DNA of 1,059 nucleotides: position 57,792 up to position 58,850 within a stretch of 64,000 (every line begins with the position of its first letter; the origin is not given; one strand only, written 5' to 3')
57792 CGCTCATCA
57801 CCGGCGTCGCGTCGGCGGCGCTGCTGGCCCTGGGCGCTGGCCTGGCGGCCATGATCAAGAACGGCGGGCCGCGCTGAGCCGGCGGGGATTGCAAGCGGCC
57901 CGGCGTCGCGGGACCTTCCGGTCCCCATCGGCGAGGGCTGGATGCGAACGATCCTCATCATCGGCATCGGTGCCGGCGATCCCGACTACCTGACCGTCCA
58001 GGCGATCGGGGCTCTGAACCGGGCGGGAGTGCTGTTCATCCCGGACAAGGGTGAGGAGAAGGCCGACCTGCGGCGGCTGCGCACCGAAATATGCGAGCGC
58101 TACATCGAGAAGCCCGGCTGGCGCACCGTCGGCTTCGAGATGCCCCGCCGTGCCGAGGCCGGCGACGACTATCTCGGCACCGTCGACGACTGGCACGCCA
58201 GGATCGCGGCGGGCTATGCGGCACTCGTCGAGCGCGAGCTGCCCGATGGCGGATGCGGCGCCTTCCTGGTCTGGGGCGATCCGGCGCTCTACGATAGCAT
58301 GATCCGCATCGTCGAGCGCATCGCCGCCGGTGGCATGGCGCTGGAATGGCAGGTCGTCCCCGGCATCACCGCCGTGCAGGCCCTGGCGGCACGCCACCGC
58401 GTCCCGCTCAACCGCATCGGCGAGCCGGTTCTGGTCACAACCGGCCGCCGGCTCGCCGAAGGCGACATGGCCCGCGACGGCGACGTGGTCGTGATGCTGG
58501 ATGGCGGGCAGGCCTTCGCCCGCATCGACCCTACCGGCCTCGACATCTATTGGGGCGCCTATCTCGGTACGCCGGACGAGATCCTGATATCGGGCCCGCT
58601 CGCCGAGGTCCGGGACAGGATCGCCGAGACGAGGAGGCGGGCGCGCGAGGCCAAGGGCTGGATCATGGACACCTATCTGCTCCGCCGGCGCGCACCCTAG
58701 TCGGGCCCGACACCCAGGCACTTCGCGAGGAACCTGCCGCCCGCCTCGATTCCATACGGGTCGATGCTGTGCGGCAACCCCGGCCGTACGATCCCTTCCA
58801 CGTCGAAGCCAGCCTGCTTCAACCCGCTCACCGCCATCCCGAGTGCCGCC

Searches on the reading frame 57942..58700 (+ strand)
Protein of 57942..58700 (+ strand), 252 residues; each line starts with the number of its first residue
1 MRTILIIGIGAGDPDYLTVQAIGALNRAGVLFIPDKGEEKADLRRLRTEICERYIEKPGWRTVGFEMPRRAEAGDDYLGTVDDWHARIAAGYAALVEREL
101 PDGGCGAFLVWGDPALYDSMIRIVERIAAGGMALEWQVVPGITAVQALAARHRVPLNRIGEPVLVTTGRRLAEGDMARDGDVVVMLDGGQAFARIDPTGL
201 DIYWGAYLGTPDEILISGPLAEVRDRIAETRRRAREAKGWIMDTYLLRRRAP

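Call 9: find_encoding_contigs(protein=window:57942-58700:+, flank=10000, max_places=1)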
Protein window:57942-58700:+ (252 aa): 6 contigs read that carry it; 1 place shown.
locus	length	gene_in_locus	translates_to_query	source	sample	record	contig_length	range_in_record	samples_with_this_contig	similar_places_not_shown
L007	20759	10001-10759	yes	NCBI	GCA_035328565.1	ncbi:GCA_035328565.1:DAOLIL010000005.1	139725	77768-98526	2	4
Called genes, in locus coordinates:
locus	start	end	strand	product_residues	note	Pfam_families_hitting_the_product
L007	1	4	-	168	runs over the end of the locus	PF04290:DctQ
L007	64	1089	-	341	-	PF03480:DctP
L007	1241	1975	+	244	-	PF00392:GntR, PF07729:FCD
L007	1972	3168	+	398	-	PF02746:MR_MLE_N, PF13378:MR_MLE_C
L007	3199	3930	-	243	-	PF19583:ODP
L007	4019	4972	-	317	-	PF01300:Sua5_yciO_yrdC, PF03481:Sua5_C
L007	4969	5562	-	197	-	PF02632:BioY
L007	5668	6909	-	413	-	PF02844:GARS_N, PF01071:GARS_A, PF02843:GARS_C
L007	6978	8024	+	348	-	PF01118:Semialdhyde_dh, PF22698:Semialdhyde_dhC_1, PF02774:Semialdhyde_dhC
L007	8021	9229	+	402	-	PF00291:PALP, PF01842:ACT, PF13291:ACT_4 (weak)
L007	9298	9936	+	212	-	PF00072:Response_reg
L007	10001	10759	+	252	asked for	PF00590:TP_methylase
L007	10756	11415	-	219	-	PF02230:Abhydrolase_2, PF00561:Abhydrolase_1 (faint), PF01738:DLH (weak), PF00326:Peptidase_S9 (faint)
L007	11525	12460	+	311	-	PF00749:tRNA-synt_1c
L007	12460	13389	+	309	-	PF00561:Abhydrolase_1, PF12146:Hydrolase_4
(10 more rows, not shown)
